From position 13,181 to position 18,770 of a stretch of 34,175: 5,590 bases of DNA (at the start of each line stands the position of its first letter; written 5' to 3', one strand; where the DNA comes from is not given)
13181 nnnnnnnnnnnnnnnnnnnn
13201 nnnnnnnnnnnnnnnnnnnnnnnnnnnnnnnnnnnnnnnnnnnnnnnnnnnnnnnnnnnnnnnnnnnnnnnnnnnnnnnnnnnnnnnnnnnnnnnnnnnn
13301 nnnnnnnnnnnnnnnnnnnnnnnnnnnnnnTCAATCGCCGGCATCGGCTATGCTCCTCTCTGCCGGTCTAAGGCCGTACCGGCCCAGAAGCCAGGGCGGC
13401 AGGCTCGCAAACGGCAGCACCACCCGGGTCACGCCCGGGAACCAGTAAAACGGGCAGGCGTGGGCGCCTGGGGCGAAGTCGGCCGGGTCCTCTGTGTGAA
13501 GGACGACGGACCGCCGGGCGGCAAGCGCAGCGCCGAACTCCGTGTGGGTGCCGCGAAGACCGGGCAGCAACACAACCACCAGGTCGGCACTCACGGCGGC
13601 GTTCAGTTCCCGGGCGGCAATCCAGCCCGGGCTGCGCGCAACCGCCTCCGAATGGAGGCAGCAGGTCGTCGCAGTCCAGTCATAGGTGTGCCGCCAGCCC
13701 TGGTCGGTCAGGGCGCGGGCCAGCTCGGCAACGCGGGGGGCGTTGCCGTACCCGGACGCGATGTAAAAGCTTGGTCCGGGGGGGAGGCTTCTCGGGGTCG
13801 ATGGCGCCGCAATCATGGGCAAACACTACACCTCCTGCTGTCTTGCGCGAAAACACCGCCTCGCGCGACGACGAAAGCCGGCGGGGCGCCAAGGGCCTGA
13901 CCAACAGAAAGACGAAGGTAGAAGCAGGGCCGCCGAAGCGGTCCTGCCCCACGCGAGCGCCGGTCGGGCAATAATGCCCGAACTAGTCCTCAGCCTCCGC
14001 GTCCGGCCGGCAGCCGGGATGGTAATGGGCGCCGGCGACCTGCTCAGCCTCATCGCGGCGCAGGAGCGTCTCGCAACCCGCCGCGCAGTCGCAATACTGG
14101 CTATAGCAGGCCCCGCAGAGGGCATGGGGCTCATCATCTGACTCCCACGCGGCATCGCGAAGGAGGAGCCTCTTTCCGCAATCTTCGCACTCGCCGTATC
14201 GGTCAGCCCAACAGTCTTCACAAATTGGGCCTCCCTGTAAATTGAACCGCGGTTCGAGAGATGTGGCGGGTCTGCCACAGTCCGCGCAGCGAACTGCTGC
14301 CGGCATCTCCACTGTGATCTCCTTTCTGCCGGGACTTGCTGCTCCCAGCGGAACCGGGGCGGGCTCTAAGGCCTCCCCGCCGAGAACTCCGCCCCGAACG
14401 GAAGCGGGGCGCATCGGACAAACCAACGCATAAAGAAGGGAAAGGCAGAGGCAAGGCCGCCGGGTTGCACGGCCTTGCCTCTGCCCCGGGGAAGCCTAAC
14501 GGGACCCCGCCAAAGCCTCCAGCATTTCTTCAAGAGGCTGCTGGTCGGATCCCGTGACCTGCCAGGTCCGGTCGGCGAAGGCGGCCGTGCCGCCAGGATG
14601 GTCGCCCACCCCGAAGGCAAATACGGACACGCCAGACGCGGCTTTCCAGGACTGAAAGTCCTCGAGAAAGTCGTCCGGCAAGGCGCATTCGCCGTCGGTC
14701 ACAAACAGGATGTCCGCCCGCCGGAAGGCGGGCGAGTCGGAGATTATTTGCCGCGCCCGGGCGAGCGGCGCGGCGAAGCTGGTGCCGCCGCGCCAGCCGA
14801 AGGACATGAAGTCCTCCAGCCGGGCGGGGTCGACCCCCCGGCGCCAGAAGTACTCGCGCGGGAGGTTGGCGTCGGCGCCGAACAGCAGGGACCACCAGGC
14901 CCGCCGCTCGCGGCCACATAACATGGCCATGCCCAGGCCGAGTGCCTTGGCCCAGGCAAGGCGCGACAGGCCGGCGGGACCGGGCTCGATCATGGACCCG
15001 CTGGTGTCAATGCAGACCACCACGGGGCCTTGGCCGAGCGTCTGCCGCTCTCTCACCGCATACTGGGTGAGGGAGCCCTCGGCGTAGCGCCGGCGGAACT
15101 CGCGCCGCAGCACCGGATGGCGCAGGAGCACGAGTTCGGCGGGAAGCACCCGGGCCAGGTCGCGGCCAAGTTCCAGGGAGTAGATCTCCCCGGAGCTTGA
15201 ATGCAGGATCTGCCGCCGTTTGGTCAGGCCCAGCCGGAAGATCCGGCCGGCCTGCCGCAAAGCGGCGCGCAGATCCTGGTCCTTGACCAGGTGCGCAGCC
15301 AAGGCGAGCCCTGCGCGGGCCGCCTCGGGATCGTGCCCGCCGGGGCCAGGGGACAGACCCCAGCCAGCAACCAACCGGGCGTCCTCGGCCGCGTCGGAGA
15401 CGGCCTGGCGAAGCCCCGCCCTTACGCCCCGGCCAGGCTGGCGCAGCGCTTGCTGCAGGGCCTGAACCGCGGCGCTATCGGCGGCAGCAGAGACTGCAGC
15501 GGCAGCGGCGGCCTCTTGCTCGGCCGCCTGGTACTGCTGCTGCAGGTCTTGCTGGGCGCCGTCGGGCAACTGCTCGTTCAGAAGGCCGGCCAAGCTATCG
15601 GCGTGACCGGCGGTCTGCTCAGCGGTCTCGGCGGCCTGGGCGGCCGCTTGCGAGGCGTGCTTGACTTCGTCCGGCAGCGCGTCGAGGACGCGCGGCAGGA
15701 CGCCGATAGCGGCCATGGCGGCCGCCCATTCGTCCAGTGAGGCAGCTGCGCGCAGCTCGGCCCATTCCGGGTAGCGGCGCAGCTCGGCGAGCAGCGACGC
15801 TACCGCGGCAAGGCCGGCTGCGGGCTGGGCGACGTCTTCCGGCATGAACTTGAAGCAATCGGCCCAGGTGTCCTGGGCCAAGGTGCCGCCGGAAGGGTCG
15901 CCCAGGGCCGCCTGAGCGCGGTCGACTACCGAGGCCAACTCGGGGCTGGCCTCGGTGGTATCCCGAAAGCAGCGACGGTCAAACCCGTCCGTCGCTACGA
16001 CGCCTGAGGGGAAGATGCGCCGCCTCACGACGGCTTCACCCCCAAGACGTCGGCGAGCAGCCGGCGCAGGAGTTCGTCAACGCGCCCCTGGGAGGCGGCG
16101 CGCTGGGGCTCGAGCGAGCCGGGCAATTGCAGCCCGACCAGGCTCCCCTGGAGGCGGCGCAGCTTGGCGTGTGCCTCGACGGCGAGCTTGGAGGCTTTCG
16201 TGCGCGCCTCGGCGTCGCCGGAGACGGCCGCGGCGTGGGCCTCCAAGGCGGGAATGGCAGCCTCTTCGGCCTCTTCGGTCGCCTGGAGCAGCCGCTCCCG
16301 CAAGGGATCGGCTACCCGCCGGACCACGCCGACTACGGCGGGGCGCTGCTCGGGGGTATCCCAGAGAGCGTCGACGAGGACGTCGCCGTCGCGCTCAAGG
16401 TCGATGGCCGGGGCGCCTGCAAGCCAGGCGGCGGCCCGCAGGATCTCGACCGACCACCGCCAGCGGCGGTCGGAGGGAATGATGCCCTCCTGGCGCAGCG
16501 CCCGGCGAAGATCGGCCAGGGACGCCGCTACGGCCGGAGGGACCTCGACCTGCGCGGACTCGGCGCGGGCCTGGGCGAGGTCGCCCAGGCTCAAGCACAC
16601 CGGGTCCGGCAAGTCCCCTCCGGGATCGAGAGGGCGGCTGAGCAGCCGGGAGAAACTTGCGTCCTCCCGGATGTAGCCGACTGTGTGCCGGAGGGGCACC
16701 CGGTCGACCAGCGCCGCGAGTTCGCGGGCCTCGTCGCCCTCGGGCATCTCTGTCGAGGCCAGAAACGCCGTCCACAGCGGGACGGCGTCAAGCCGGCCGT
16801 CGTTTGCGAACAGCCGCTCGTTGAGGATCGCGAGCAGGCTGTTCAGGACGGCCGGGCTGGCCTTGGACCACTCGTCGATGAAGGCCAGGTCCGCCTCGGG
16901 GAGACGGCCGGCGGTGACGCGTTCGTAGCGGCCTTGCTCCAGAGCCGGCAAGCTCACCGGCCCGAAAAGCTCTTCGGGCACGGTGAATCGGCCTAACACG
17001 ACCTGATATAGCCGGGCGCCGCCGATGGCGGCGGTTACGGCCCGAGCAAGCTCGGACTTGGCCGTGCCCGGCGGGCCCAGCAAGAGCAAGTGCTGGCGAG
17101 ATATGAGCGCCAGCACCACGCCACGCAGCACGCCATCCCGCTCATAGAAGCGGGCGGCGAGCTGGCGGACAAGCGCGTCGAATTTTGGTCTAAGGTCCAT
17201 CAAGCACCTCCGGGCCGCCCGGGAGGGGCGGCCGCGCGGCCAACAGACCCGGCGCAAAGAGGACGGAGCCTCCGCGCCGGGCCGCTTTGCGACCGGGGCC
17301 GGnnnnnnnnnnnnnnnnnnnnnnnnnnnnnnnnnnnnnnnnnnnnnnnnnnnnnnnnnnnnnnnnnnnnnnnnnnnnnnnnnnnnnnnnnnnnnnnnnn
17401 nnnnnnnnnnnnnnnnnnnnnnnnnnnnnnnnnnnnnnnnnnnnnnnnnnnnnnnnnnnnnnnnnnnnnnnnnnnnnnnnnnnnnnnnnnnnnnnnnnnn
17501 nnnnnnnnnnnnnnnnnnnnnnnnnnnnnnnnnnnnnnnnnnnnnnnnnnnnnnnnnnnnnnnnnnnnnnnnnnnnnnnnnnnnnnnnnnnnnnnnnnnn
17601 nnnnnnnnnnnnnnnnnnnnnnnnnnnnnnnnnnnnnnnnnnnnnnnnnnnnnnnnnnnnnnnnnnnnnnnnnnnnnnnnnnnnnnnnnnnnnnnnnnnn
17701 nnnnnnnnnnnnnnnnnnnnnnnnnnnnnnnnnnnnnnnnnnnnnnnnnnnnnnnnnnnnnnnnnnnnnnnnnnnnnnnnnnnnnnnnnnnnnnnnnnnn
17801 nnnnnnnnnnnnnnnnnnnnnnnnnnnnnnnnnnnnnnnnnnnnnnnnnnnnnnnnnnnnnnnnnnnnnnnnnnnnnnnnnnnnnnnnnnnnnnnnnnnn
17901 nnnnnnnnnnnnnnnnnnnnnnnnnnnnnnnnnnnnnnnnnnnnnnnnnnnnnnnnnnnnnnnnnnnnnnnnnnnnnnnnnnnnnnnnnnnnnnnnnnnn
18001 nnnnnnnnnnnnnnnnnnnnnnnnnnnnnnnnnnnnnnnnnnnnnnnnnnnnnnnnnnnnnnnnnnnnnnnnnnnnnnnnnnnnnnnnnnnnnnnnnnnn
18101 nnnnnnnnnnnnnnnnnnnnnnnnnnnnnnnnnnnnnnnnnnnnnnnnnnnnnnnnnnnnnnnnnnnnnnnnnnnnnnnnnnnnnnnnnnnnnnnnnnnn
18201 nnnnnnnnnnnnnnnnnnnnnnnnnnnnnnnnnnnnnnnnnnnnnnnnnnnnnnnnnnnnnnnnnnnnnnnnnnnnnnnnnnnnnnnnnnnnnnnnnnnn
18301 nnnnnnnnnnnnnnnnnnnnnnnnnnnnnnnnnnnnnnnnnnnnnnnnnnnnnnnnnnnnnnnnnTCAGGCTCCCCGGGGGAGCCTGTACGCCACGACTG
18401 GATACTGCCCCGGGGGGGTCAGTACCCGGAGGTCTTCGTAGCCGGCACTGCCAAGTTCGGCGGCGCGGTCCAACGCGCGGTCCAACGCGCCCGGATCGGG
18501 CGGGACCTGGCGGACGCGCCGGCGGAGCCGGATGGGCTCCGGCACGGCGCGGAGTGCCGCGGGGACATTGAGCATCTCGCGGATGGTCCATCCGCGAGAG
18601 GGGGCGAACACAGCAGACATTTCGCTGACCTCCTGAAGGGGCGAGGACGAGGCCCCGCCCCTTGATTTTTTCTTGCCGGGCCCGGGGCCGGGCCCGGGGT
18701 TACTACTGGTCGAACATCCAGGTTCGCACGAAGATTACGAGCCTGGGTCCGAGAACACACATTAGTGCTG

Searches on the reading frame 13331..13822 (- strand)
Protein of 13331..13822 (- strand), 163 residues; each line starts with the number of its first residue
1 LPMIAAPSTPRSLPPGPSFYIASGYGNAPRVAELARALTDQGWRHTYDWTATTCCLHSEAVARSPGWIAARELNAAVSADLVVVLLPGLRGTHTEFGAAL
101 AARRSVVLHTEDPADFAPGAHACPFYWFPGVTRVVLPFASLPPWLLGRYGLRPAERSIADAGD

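Call 9: search_protein_families(library=pfam, proteins=[window:13331-13822:-], max_evalue=0.01)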
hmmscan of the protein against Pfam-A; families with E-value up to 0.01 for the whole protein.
window:13331-13822:- (163 aa): 1 family
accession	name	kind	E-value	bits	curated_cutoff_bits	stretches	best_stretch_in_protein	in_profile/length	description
PF05014.21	Nuc_deoxyrib_tr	-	0.0025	18.4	28.8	1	30-115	16-102/117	Nucleoside 2-deoxyribosyltransferase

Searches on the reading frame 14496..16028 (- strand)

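Call 8: search_protein_families(library=pfam, proteins=[window:14496-16028:-], max_evalue=0.01)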
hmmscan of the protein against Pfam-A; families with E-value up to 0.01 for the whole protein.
window:14496-16028:- (510 aa): 2 families
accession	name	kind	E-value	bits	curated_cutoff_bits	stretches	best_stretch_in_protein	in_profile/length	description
PF13519.12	VWA_2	-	7.4e-06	27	27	1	336-447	1-107/107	von Willebrand factor type A domain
PF05762.20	VWA_CoxE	-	0.0011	18.9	26.4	0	411-447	125-160/222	VWA domain containing CoxE-like protein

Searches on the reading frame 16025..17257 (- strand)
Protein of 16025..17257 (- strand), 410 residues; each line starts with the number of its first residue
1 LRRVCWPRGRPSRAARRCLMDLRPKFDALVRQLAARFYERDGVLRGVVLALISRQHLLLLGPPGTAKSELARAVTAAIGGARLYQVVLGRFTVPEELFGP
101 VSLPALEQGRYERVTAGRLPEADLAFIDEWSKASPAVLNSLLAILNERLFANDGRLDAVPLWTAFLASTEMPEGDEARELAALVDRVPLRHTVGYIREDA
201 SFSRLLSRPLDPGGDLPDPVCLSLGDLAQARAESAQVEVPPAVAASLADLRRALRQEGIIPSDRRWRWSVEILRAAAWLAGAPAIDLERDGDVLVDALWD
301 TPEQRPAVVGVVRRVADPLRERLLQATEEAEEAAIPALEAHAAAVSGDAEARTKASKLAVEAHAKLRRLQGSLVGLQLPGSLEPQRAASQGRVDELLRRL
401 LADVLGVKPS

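Call 8: search_protein_families(library=pfam, proteins=[window:16025-17257:-], max_evalue=0.01)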
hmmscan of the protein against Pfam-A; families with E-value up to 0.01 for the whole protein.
window:16025-17257:- (410 aa): 7 families
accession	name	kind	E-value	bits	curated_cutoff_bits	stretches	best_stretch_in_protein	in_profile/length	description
PF20030.5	bpMoxR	-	3.2e-45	154.2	27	1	27-200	4-173/205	MoxR domain in the MoxR-vWA-beta-propeller ternary systems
PF07728.20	AAA_5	-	8.3e-19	68.4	22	1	56-186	1-138/139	AAA domain (dynein-related subfamily)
PF17868.7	AAA_lid_8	-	6.5e-12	45.5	22.8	1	244-311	3-71/72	AAA lid domain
PF13191.12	AAA_16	-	0.00038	21.4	32.6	1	37-236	2-150/167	AAA ATPase domain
PF07726.17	AAA_3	-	0.003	17.9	27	1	56-161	1-102/131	ATPase family associated with various cellular activities (AAA)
PF01695.23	IstB_IS21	-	0.0058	16.6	24.1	0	54-148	92-182/238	IstB-like ATP binding protein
PF00004.35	AAA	-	0.0081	17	21.2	0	57-92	1-35/131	ATPase family associated with various cellular activities (AAA)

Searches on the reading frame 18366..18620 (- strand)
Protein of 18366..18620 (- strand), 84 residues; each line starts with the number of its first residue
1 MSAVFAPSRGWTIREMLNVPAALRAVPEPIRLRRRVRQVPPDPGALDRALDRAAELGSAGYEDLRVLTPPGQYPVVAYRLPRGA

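Call 8: search_protein_families(library=pfam, proteins=[window:18366-18620:-], max_evalue=0.01)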
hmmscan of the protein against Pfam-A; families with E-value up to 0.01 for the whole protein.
window:18366-18620:- (84 aa): 0 families

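Call 43: search_protein_families(library=ncbifam, proteins=[window:18366-18620:-], max_evalue=0.01)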
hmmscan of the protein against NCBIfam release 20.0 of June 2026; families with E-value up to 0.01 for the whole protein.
window:18366-18620:- (84 aa): 0 families

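Call 44: search_protein_families(library=phrogs, proteins=[window:18366-18620:-], max_evalue=0.01)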
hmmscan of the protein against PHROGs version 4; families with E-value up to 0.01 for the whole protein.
window:18366-18620:- (84 aa): 0 families

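Call 82: search_protein_families(library=pfam, proteins=[window:18366-18620:-], max_evalue=10)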
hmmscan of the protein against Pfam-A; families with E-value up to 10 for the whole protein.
window:18366-18620:- (84 aa): 0 families
